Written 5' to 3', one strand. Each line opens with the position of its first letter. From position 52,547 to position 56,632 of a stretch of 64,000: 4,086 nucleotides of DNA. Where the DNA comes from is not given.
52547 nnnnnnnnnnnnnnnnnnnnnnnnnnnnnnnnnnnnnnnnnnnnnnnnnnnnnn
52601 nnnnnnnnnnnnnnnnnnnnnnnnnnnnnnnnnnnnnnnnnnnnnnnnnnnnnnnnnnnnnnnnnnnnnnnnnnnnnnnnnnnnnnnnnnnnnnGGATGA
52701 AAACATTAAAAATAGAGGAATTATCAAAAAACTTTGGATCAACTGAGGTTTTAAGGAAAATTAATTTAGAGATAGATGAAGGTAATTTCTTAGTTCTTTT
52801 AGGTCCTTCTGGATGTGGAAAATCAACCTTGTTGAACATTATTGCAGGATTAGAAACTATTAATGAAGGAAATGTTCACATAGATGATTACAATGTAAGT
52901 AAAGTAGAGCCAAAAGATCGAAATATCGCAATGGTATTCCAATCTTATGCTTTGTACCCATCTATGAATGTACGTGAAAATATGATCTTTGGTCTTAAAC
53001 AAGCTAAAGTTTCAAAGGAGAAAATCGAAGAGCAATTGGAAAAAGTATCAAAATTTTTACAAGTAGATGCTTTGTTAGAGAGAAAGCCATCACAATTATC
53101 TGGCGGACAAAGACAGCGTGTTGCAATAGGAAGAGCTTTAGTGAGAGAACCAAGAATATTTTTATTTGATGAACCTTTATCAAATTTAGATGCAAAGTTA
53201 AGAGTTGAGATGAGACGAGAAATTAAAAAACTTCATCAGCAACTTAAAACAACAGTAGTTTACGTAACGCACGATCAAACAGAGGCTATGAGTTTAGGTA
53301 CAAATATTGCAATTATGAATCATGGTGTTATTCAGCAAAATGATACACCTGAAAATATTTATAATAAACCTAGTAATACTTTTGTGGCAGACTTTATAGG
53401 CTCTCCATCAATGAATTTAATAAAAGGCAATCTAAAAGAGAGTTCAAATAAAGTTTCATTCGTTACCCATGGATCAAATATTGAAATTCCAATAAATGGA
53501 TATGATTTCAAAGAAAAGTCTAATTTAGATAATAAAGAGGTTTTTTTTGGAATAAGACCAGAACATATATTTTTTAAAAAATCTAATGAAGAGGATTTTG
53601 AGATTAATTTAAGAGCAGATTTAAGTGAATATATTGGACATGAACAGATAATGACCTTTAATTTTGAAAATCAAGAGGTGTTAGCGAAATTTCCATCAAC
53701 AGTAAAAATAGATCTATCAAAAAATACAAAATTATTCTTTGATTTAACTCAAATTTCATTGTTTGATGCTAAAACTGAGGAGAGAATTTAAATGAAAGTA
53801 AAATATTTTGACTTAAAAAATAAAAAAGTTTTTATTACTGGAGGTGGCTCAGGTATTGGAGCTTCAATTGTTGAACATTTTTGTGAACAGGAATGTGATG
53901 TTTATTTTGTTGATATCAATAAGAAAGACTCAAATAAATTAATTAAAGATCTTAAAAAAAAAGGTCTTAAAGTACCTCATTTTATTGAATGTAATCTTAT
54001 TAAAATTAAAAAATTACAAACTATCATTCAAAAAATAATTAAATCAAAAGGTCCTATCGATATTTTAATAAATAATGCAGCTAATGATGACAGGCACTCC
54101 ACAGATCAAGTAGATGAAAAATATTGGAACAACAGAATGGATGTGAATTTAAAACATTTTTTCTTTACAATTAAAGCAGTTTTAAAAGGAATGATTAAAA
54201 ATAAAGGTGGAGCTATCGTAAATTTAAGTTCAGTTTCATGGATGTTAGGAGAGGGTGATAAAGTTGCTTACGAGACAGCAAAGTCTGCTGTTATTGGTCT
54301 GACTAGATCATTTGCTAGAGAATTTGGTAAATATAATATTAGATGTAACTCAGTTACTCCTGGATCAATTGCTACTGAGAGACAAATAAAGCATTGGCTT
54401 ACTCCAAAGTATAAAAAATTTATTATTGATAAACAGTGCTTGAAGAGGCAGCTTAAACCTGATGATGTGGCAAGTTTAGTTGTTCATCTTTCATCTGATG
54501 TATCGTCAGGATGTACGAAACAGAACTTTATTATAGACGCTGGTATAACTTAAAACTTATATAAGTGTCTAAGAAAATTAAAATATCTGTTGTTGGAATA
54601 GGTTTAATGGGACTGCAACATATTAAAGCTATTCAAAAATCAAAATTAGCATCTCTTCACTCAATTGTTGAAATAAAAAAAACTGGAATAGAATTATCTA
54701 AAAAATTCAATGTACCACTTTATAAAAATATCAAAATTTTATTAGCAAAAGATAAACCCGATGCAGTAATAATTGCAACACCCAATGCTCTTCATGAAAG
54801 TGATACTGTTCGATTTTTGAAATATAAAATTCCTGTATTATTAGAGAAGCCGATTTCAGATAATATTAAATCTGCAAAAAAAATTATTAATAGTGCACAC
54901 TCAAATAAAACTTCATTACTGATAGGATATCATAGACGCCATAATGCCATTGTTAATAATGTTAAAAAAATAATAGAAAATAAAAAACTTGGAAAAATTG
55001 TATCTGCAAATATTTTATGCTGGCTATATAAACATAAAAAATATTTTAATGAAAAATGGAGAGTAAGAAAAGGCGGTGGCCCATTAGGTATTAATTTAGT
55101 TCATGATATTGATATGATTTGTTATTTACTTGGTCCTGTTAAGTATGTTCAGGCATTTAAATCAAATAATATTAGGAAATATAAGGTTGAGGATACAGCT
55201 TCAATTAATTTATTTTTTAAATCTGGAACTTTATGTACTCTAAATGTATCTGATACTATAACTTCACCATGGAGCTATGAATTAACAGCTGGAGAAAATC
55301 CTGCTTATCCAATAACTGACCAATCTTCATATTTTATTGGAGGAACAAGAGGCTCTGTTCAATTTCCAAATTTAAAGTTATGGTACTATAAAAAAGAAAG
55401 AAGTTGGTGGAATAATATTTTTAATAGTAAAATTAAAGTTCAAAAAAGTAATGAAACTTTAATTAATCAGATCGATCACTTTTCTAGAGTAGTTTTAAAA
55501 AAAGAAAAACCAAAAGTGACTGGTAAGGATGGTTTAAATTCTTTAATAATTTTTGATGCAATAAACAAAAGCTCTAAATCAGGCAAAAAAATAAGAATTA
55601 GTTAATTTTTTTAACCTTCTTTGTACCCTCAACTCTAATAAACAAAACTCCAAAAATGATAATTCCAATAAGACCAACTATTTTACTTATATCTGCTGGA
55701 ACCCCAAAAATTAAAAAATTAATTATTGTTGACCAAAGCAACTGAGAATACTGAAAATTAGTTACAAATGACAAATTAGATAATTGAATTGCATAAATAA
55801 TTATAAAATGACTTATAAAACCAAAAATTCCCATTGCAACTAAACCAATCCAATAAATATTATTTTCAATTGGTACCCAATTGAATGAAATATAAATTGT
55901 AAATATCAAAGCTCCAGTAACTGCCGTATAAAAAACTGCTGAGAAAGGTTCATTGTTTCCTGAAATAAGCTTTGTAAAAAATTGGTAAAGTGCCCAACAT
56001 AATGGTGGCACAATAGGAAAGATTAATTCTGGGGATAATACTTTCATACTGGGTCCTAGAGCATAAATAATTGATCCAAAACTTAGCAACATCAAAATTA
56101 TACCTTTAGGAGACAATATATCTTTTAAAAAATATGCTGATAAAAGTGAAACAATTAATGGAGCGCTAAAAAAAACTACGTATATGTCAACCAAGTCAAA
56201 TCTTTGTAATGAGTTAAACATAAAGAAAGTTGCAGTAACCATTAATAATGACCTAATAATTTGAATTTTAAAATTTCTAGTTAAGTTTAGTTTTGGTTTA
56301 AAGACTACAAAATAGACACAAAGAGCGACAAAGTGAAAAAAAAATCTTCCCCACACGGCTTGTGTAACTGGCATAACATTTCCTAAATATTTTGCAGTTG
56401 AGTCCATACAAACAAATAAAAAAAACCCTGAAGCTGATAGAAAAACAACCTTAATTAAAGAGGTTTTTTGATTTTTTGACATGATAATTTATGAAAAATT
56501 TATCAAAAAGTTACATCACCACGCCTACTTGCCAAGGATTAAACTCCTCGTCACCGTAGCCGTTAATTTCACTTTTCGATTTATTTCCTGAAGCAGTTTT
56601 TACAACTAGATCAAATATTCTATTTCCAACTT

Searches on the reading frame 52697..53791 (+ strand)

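Call 20: search_protein_families(library=pfam, proteins=[window:52697-53791:+], max_evalue=0.00001)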
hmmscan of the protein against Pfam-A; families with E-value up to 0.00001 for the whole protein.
window:52697-53791:+ (364 aa): 4 families
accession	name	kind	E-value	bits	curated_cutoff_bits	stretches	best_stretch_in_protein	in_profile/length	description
PF00005.33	ABC_tran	-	2.1e-35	122.8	25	1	19-161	1-136/137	ABC transporter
PF17912.7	OB_MalK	-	7.5e-13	49.6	27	1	235-291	1-53/53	MalK OB fold domain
PF13304.12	AAA_21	-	7.6e-09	36.5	27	0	101-194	205-300/304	AAA domain, putative AbiEii toxin, Type IV TA system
PF02463.25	SMC_N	-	7.7e-06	25.9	40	0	22-209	18-216/220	RecF/RecN/SMC N terminal domain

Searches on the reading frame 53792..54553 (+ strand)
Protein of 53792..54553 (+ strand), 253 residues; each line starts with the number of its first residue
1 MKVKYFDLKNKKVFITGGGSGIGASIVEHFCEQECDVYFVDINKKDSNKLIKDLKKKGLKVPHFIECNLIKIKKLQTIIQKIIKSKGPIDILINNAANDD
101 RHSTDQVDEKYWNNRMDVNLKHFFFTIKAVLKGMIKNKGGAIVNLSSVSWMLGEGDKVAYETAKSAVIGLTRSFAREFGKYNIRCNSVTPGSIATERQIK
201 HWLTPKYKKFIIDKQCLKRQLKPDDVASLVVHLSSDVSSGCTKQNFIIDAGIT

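Call 20: search_protein_families(library=pfam, proteins=[window:53792-54553:+], max_evalue=0.00001)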
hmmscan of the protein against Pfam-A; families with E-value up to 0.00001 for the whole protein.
window:53792-54553:+ (253 aa): 3 families
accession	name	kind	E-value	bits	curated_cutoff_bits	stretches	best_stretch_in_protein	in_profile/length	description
PF13561.12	adh_short_C2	-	6.6e-51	173.6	27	1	20-253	6-236/236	Enoyl-(Acyl carrier protein) reductase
PF00106.31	adh_short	-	3.7e-46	157.5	26.6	1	11-199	1-188/195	short chain dehydrogenase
PF08659.16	KR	-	1.8e-08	34.9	22.6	1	13-172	3-161/180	KR domain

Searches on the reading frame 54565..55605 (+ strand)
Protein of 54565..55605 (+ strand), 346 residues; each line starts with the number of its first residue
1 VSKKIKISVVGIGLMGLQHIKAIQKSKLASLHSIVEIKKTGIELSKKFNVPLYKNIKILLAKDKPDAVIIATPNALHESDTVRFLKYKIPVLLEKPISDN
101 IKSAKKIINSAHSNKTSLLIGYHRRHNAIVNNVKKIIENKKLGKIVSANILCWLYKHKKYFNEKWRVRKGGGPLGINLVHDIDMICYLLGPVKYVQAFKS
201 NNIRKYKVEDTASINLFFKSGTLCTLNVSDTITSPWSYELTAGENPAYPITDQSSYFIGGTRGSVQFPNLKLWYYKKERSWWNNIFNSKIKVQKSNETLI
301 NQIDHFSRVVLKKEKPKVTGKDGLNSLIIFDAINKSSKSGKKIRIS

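Call 20: search_protein_families(library=pfam, proteins=[window:54565-55605:+], max_evalue=0.00001)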
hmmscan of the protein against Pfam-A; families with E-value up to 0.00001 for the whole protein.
window:54565-55605:+ (346 aa): 4 families
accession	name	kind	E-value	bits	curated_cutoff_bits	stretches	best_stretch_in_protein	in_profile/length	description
PF01408.29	GFO_IDH_MocA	-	1.2e-21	78.1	24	1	5-121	1-119/120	Oxidoreductase family, NAD-binding Rossmann fold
PF02894.22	GFO_IDH_MocA_C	-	1.8e-21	77.4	22.9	1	134-344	1-217/218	Oxidoreductase family, C-terminal alpha/beta domain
PF22725.1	GFO_IDH_MocA_C3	-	9.3e-21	74.5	27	1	132-265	3-123/124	GFO/IDH/MocA C-terminal domain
PF22685.1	Gal80p_C-like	-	2.4e-09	38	29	1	130-265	3-148/152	Gal80p, C-terminal domain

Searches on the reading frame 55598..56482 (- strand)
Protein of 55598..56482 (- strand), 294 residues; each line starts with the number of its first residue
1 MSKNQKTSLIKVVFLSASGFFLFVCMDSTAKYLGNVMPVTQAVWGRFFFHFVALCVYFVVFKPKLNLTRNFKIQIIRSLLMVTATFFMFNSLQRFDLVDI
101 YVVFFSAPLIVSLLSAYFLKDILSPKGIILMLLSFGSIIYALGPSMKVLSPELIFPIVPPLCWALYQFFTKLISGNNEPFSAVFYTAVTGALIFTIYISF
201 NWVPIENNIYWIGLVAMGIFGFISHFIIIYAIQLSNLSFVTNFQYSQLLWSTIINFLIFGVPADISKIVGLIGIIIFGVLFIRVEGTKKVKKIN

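Call 20: search_protein_families(library=pfam, proteins=[window:55598-56482:-], max_evalue=0.00001)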
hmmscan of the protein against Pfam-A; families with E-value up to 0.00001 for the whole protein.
window:55598-56482:- (294 aa): 1 family
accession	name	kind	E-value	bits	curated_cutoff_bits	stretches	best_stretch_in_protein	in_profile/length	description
PF00892.27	EamA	-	3.1e-20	73.3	28.2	2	154-282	5-133/135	EamA-like transporter family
